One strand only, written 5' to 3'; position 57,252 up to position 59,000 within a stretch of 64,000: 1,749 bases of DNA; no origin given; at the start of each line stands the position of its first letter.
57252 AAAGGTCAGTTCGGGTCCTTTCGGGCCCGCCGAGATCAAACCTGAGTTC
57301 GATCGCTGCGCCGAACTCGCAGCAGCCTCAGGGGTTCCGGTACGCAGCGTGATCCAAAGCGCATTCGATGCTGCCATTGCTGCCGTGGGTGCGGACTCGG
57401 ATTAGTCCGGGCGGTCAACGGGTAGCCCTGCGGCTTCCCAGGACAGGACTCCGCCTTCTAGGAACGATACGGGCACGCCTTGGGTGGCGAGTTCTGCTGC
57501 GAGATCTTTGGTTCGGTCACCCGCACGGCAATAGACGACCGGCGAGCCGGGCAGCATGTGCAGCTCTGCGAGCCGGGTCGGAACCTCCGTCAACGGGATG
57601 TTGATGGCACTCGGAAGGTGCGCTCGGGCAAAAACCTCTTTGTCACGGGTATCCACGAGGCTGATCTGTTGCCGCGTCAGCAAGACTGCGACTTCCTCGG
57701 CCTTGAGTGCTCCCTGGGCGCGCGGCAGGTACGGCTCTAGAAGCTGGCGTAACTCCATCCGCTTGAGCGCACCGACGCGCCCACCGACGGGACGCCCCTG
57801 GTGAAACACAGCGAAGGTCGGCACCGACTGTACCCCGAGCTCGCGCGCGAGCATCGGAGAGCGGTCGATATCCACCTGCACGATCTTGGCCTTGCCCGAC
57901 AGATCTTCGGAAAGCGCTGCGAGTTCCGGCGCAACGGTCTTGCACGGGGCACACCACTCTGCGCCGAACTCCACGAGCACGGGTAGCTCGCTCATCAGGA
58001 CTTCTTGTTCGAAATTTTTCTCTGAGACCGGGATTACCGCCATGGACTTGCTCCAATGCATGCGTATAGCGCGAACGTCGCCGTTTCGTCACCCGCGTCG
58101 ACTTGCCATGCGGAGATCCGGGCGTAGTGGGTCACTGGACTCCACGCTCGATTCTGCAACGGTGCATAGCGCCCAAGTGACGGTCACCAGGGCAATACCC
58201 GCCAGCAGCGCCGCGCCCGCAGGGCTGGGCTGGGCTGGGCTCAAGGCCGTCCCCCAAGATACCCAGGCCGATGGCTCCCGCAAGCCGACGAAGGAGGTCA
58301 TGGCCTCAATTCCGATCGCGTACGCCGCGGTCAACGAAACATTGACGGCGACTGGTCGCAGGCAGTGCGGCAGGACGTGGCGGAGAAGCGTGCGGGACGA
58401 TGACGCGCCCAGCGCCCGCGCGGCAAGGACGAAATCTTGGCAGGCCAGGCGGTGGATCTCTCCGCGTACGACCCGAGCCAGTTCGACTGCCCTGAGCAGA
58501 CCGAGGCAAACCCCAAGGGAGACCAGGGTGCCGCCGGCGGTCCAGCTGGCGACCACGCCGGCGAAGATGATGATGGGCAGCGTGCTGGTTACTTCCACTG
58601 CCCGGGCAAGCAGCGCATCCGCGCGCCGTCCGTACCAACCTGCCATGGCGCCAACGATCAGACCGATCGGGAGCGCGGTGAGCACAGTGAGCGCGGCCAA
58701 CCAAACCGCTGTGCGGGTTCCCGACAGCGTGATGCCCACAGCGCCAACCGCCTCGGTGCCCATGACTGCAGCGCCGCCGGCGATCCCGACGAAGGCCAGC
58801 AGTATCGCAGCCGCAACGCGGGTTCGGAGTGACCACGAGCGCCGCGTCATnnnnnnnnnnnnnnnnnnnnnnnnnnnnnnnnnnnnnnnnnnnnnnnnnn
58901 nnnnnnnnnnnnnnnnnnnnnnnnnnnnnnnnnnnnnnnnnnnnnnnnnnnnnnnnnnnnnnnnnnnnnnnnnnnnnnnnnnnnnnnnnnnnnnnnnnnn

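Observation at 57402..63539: Tightly coupled operon: OMP barrel, Zn-ribbon/FHA/FHA, membrane PP2C, two ATPase-less ABC permeases, thioredoxin-rhodanese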

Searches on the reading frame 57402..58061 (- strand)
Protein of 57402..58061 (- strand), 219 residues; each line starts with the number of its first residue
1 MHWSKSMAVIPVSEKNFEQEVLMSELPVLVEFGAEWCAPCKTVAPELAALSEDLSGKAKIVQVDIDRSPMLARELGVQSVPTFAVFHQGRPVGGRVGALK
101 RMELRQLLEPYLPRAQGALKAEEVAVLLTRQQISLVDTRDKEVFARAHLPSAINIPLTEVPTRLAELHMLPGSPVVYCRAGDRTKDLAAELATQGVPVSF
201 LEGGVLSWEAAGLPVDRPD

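Call 3: search_protein_families(library=pfam, proteins=[window:57402-58061:-], max_evalue=0.01)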
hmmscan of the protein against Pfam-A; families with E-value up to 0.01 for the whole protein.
window:57402-58061:- (219 aa): 7 families
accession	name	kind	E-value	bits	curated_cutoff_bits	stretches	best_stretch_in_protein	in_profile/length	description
PF00085.26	Thioredoxin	-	7.3e-26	90.6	23.5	1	9-108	2-101/103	Thioredoxin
PF00581.25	Rhodanese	-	8.8e-14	52.2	22.2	1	121-210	2-101/102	Rhodanese-like domain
PF13098.12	Thioredoxin_2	-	4.1e-08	34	27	1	25-108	5-104/104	Thioredoxin-like domain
PF13905.12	Thioredoxin_8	-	7.1e-07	29.9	27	1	28-68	4-46/94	Thioredoxin-like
PF13899.12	Thioredoxin_7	-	0.00037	21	27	1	25-86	17-81/83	Thioredoxin-like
PF04756.19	OST3_OST6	-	0.0025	17.7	27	1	8-88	12-104/294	OST3 / OST6 family, transporter family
PF00578.27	AhpC-TSA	-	0.0054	17.1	26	1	27-69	27-71/124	AhpC/TSA family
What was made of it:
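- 57402..58061 (-): Cytoplasmic thioredoxin (WCAPC) plus single-domain rhodanese (CRAGDR) fusion. It is the last gene of the unit. Pfam (call 3).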

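Call 18: search_protein_families(library=ncbifam, proteins=[window:57402-58061:-], max_evalue=0.01)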
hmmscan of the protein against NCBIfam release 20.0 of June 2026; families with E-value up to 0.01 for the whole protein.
window:57402-58061:- (219 aa): 20 families
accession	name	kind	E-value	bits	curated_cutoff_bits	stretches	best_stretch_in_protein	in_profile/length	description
TIGR01068.1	thioredoxin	equivalog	2.6e-25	88.5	96.8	1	13-109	2-98/101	thioredoxin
NF006898.0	PRK09381.1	equivalog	2.5e-19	69.7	138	1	8-109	4-105/109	thioredoxin TrxA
NF008229.0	PRK10996.1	equivalog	6.9e-17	61.5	125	1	9-109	37-136/141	thioredoxin TrxC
NF047697.1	ThioredTrxAClost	equivalog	2.4e-14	53.4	140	1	10-92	2-84/105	thioredoxin TrxA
TIGR01126.1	pdi_dom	equivalog_domain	4.3e-14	52.7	107.2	1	13-90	2-82/105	protein disulfide-isomerase domain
TIGR01130.1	ER_PDI_fam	subfamily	5.2e-12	46.1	344.25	1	8-91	2-87/476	protein disulfide-isomerase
NF045521.1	rhoda_near_glyco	subfamily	5.2e-09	36.1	145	1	103-215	4-115/144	rhodanese homology domain-containing protein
NF006444.0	PRK08762.1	equivalog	1.5e-07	30.4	449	1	128-218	25-117/387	molybdopterin-synthase adenylyltransferase MoeB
NF045694.1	seleno_TsoB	exception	1.9e-06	26.3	805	1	20-82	469-539/572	rhodanese/DsbD fusion-like selenoprotein TsoB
NF001195.0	PRK00162.1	equivalog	9.6e-06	25.9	102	1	120-211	8-99/108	thiosulfate sulfurtransferase GlpE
NF005902.0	PRK07878.1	equivalog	1.1e-05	24.5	647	1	127-209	298-382/392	adenylyltransferase/sulfurtransferase MoeZ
TIGR00385.1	dsbE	subfamily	1.3e-05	24.8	123.15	1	15-64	53-99/173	DsbE family thiol:disulfide interchange protein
NF033833.0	rhodan_ChrE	equivalog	1.4e-05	25.1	120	1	122-214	8-103/108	rhodanese family chromate resistance protein ChrE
NF008752.0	PRK11784.1-4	equivalog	6.8e-05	21.8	266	0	132-158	18-44/357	tRNA 2-selenouridine(34) synthase MnmH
NF047696.1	ThlDiSintTplARhiz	equivalog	9.5e-05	22.2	230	1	28-68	100-141/219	thiol:disulfide interchange protein TlpA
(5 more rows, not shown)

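Call 80: find_homologous_proteins(query=window:57402-58061:-, max_evalue=1e-10)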
Query window:57402-58061:- (219 aa): 1913 proteins with E <= 1e-10 among 5317 candidates; the best 120 are listed.
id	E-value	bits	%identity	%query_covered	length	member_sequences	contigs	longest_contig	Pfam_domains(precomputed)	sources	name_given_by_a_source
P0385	4.3e-133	460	100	97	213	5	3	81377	PF00085.27,PF00581.26,PF13905.13,PF13098.14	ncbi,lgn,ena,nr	ncbi:MAG TPA: thioredoxin domain-containing protein [Polyangiaceae bacterium]|nr:thioredoxin domain-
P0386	1.8e-118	412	87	97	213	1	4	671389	PF00085.27,PF00581.26,PF13098.14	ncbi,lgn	ncbi:MAG: thioredoxin domain-containing protein [Polyangiaceae bacterium]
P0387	2.5e-118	411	87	97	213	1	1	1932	PF00085.27,PF00581.26,PF13098.14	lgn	-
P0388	2.6e-116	405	85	97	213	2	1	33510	PF00085.27,PF00581.26,PF13098.14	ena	-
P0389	4.1e-116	404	84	97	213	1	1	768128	PF00085.27,PF00581.26,PF13098.14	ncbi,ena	-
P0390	1.1e-104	367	77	97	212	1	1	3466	PF00085.27,PF00581.26,PF13905.13,PF13098.14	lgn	-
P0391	4.6e-104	365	77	95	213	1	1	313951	PF00085.27,PF13899.13,PF00581.26,PF13905.13,PF13098.14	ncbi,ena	-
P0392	1.5e-103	363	75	97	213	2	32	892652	PF00085.27,PF00581.26,PF13905.13,PF13098.14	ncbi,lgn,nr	ncbi:MAG: thioredoxin [Polyangiaceae bacterium]|nr:thioredoxin [Polyangiaceae bacterium]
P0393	4.4e-103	362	74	100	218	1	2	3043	PF00085.27,PF00581.26,PF13905.13,PF13098.14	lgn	-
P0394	7.3e-103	361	74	100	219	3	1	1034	PF00085.27,PF00581.26,PF13905.13,PF13098.14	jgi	jgi:thioredoxin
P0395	1.7e-102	360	74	100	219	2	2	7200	PF00085.27,PF00581.26,PF13905.13,PF13098.14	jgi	-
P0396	9.2e-102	357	74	97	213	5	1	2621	PF00085.27,PF00581.26,PF13905.13,PF13098.14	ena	-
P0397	1.7e-101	356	75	97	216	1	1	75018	PF00085.27,PF00581.26,PF13905.13,PF13098.14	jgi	jgi:thioredoxin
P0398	3.0e-101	356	74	97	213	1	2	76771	PF00085.27,PF00581.26,PF13905.13,PF13098.14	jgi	jgi:thioredoxin 1/putative thioredoxin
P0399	1.1e-100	354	72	100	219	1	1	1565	PF00085.27,PF00581.26,PF13905.13,PF13098.14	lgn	-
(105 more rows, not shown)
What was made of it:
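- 57402..58061 (-): The listed relatives are 67-100 % identical and are named Polyangiaceae or Myxococcales where named (call 80).
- Checked: Most database entries start the Trx-rhodanese gene 6 codons later, giving 213 aa (call 80).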

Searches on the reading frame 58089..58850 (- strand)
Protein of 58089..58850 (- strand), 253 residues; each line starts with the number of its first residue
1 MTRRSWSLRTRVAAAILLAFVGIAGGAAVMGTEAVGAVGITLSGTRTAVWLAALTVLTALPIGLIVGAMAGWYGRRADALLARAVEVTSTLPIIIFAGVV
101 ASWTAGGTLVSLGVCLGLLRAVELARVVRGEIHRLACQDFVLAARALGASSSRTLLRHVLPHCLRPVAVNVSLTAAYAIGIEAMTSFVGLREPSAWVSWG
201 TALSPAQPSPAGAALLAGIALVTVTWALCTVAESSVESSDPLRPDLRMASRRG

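Call 3: search_protein_families(library=pfam, proteins=[window:58089-58850:-], max_evalue=0.01)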
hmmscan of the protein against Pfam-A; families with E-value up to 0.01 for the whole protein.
window:58089-58850:- (253 aa): 1 family
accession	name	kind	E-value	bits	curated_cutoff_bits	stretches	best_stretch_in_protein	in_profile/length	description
PF00528.27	BPD_transp_1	-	3.2e-23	82.9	26.4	1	63-241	1-180/184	Binding-protein-dependent transport system inner membrane component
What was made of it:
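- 58089..58850 (-): PermC, an OppC/DppC-like partner. Its start overlaps the PermB stop by 4 nt, and its EAA loop is largely retained. BPD_transp_1 3.2e-23 (call 3).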

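Call 18: search_protein_families(library=ncbifam, proteins=[window:58089-58850:-], max_evalue=0.01)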
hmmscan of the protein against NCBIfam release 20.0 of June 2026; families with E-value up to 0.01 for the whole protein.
window:58089-58850:- (253 aa): 21 families
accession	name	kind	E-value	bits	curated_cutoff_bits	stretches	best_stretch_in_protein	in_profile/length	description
NF045476.1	Opp4C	equivalog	1.3e-33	116.5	350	1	28-208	57-239/278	oligopeptide ABC transporter permease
NF045475.1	Opp3C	equivalog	1.8e-28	99.6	450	1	40-201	122-282/328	oligopeptide ABC transporter permease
NF045474.1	Opp2C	equivalog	5.5e-24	85.1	300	1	29-208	21-201/236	nickel transporter permease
NF045473.1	Opp1C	equivalog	3.9e-22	78.9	350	1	42-234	64-258/267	nickel/cobalt ABC transporter permease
TIGR02790.1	nickel_nikC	equivalog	9.3e-22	77.8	358.45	1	30-230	44-248/258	nickel ABC transporter permease subunit NikC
NF011935.0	PRK15406.1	equivalog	1.2e-19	71.2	433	1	43-207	99-262/302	oligopeptide ABC transporter permease OppC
NF043080.1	MMSYN1_0166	equivalog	7.4e-18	64.5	370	1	43-206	100-263/307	oligopeptide ABC transporter permease OppC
NF008160.0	PRK10913.1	equivalog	3.6e-16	59.5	483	1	27-205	78-257/300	dipeptide ABC transporter permease DppC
NF007738.0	PRK10417.1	equivalog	4.3e-16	59.2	335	1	30-232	54-260/277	nickel ABC transporter permease subunit NikC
NF011662.0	PRK15082.1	equivalog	2.2e-15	56.8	484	1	41-209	96-263/303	glutathione ABC transporter permease GsiD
NF007376.0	PRK09881.1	equivalog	1.4e-14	53.8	434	1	29-203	75-250/298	D,D-dipeptide ABC transporter permease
NF047573.1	opine_perm_CntC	exception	2e-13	50.3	440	1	42-233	68-261/271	staphylopine uptake ABC transporter permease subunit CntC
NF011596.0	PRK15021.1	subfamily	2.5e-13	49.8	439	1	29-200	122-294/341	microcin C ABC transporter permease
NF045472.1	Opp4B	equivalog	2.4e-05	23.8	450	1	113-178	192-257/319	oligopeptide ABC transporter permease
NF011691.0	PRK15111.1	equivalog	4.1e-05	23.3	379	1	30-203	78-252/296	putrescine export ABC transporter permease SapC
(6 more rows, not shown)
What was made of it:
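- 58089..58850 (-): All NCBIfam equivalog scores are far below cut-off (call 18).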
